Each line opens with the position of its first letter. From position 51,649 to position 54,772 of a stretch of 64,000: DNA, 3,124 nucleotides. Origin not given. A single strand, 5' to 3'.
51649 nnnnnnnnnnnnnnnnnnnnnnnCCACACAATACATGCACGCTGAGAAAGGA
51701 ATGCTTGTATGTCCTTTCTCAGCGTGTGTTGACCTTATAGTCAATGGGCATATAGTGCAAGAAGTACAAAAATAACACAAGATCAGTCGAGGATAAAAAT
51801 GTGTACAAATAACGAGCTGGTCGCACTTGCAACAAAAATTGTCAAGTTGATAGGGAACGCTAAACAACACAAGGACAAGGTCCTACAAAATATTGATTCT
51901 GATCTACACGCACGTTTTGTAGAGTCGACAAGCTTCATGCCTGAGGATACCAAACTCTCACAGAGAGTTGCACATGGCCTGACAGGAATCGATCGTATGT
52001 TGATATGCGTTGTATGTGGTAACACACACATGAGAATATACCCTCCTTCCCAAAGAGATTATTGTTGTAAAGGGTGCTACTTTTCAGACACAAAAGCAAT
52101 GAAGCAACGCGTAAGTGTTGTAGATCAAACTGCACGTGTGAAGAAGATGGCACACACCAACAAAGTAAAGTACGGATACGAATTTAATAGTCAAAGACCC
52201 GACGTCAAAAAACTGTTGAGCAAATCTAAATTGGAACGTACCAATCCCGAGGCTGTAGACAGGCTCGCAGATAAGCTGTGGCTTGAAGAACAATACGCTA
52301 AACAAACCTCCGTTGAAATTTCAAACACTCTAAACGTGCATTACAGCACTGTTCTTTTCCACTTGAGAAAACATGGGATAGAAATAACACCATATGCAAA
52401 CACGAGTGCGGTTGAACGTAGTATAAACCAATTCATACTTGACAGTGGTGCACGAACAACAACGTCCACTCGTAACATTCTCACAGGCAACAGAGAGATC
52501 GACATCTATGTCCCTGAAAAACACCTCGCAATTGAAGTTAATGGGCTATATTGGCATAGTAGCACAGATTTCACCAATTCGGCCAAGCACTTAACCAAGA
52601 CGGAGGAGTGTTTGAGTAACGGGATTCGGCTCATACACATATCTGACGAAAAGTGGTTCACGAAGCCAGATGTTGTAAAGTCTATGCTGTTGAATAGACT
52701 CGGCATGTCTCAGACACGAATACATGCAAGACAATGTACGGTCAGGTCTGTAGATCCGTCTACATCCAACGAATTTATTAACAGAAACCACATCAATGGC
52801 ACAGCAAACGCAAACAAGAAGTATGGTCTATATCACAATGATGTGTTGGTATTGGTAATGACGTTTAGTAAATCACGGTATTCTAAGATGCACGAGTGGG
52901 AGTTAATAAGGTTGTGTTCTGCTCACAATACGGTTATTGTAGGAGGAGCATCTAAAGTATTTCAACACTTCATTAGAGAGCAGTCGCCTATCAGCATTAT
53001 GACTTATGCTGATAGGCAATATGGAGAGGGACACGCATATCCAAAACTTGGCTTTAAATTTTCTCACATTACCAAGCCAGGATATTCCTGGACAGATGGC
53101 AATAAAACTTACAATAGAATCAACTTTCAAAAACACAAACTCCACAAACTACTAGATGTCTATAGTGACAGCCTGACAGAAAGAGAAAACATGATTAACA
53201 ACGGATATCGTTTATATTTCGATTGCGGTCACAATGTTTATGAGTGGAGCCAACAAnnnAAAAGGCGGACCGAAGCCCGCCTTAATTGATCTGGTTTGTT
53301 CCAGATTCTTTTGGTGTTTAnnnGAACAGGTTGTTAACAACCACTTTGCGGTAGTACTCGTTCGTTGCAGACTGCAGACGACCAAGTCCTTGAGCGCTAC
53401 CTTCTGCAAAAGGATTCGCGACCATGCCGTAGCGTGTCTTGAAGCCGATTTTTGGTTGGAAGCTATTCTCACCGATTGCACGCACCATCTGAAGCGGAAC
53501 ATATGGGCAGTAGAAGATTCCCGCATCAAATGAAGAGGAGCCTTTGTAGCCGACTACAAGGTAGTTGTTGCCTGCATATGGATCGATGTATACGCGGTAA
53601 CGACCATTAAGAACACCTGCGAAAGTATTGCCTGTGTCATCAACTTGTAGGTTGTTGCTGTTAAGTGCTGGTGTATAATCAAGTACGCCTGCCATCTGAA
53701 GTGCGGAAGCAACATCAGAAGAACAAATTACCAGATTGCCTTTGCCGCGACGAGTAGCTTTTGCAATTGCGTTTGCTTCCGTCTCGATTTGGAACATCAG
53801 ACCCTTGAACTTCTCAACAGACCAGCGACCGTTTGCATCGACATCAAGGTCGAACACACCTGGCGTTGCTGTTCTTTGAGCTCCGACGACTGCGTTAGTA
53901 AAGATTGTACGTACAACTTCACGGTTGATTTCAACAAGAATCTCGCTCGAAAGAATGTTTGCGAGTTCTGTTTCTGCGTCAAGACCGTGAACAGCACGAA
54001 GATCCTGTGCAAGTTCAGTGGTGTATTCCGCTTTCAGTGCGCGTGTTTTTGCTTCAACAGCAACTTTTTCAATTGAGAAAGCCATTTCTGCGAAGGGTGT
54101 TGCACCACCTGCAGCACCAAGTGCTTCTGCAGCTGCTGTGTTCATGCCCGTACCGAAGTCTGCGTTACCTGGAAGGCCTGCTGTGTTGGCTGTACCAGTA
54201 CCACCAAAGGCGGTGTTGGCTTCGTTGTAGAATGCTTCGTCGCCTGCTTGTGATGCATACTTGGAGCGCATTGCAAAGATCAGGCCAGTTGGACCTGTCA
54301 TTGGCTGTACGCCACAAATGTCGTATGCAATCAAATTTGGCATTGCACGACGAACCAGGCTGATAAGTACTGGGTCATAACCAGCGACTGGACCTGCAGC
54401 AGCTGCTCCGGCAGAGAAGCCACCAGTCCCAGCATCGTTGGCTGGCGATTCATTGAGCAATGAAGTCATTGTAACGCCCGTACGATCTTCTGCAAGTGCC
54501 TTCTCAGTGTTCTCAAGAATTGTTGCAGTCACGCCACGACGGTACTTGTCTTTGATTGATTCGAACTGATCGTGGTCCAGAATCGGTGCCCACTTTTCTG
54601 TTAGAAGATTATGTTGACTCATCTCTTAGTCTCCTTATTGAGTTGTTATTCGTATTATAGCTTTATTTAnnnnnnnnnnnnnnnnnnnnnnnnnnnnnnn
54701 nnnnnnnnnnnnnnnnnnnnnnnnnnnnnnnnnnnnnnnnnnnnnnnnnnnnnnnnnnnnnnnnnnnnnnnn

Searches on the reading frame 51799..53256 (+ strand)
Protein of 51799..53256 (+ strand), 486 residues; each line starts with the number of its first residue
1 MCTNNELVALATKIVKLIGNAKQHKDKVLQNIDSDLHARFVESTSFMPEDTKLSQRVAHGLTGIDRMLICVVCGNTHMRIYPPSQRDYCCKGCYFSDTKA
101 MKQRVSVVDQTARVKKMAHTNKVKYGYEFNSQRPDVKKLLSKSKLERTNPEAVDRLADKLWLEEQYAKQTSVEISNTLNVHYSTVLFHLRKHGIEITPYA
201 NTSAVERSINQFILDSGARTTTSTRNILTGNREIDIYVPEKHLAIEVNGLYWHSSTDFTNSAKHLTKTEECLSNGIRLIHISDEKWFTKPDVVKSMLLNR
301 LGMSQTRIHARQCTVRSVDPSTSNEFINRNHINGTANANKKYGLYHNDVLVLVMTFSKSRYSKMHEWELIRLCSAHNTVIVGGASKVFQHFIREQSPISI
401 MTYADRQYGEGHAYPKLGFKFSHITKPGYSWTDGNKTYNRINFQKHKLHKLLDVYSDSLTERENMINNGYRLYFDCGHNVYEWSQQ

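Call 11: search_protein_families(library=phrogs, proteins=[window:51799-53256:+], max_evalue=0.00001)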
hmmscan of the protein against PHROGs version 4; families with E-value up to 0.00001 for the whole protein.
window:51799-53256:+ (486 aa): 3 families
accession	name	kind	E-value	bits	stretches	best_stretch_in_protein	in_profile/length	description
phrog_3339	-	DNA, RNA and nucleotide metabolism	6.3e-105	353.3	1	98-485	145-535/536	homing endonuclease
phrog_559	-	DNA, RNA and nucleotide metabolism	7.9e-89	300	1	67-485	153-601/607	HNH endonuclease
phrog_29804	-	unknown function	2.5e-50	172.9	1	231-481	275-528/534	-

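Call 77: search_protein_families(library=pfam, proteins=[window:51799-53256:+], max_evalue=0.0001)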
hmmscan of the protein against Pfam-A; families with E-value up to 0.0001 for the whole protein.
window:51799-53256:+ (486 aa): 0 families

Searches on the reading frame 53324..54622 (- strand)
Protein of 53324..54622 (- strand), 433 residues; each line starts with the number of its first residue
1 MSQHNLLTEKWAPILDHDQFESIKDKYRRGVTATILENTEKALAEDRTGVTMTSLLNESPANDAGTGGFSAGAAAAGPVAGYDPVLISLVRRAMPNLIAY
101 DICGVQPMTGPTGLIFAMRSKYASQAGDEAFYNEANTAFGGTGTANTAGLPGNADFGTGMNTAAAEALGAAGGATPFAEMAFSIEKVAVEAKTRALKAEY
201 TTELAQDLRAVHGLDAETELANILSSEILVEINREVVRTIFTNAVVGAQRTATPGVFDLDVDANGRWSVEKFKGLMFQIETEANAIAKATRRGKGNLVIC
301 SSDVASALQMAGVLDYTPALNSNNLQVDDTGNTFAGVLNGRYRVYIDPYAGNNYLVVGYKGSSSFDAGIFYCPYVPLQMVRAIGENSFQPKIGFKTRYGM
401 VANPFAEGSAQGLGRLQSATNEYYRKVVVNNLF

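Call 11: search_protein_families(library=phrogs, proteins=[window:53324-54622:-], max_evalue=0.00001)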
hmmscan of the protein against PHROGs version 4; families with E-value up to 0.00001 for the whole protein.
window:53324-54622:- (433 aa): 2 families
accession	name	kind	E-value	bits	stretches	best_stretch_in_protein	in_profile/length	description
phrog_138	-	head and packaging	1.1e-161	539.8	1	4-432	3-443/444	major head protein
phrog_696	-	head and packaging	1.3e-08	35.5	1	57-86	3-32/263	major head protein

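Call 13: search_dna_similar(query=window:53324-54622:-, collection=phages, mode=protein, max_rows=15)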
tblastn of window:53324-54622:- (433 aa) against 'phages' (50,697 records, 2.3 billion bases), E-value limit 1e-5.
Records with a match: 2610; places in all: 4111; records where one place covers at least 80% of the query: 2367.
Best place of each record, by identity: 60-80% 89; <60% 2521.
By first word of the organism name: Escherichia 671; Synechococcus 389; Klebsiella 332; Salmonella 203; Vibrio 136; Shigella 89; Aeromonas 86; Acinetobacter 71; Cyanophage 61; Enterobacter 58; and 62 more.
By host as written in the record: - 467; Escherichia coli 282; Klebsiella pneumoniae 115; Synechococcus 107; Escherichia coli O157:H7 39; Synechococcus sp. 38; Salmonella enterica 29; Synechococcus sp. WH7803 28; and 577 more.
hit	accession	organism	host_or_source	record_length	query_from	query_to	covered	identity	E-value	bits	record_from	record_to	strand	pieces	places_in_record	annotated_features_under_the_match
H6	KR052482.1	Sinorhizobium phage phiN3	Sinorhizobium meliloti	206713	6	433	99%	64.2%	7e-168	528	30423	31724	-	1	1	precursor of major head subunit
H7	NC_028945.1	Sinorhizobium phage phiN3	Sinorhizobium meliloti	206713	6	433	99%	64.2%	7e-168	528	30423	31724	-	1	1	major head protein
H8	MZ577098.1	Methylophilales phage Melnitz-3 EXVC039M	Methylophilales_sp._H5P1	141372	1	433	100%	63.5%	4e-164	517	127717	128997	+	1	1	major capsid protein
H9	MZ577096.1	Methylophilales phage Melnitz-2 EXVC040M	Methylophilales_sp._H5P1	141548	1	433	100%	63.5%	4e-164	517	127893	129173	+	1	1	major capsid protein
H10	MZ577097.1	Methylophilales phage Melnitz EXVC044M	Methylophilales_sp._H5P1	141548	1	433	100%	63.5%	4e-164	517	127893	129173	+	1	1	major capsid protein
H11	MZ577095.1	Methylophilales phage Melnitz-1 EXVC043M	Methylophilales_sp._H5P1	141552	1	433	100%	63.5%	4e-164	517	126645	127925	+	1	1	hypothetical protein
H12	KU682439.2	Stenotrophomonas phage vB_SmaS-DLP_6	Stenotrophomonas maltophilia D1571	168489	10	433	98%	64.7%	3e-169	531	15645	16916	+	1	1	precursor of major head subunit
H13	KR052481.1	Sinorhizobium phage phiM19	Sinorhizobium meliloti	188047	6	433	99%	63.3%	1e-167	527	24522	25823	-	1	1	precursor of major head subunit | hypothetical protein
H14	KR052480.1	Sinorhizobium phage phiM7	Sinorhizobium meliloti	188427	6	433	99%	63.3%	1e-167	527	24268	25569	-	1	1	precursor of major head subunit | hypothetical protein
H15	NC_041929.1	Sinorhizobium phage phiM7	Sinorhizobium meliloti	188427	6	433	99%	63.3%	1e-167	527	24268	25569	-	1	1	major head protein | hypothetical protein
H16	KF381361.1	Sinorhizobium phage phiM12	Sinorhizobium meliloti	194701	6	433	99%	63.3%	1e-167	527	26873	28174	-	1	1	precursor of major head subunit | hypothetical protein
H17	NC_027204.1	Sinorhizobium phage phiM12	Sinorhizobium meliloti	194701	6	433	99%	63.3%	1e-167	527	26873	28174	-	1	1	major head protein | hypothetical protein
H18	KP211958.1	Cyanophage P-TIM40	Prochlorococcus sp. NATL2A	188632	2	433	100%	62.7%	1e-154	489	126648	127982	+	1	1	precursor of major head subunit (major capsid)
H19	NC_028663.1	Cyanophage P-TIM40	Prochlorococcus sp. NATL2A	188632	2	433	100%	62.7%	1e-154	489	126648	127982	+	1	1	major head protein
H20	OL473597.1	Synechococcus phage S-SZBM1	Synechococcus sp. CB0101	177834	2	433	100%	62.7%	2e-157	498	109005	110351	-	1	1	major capsid protein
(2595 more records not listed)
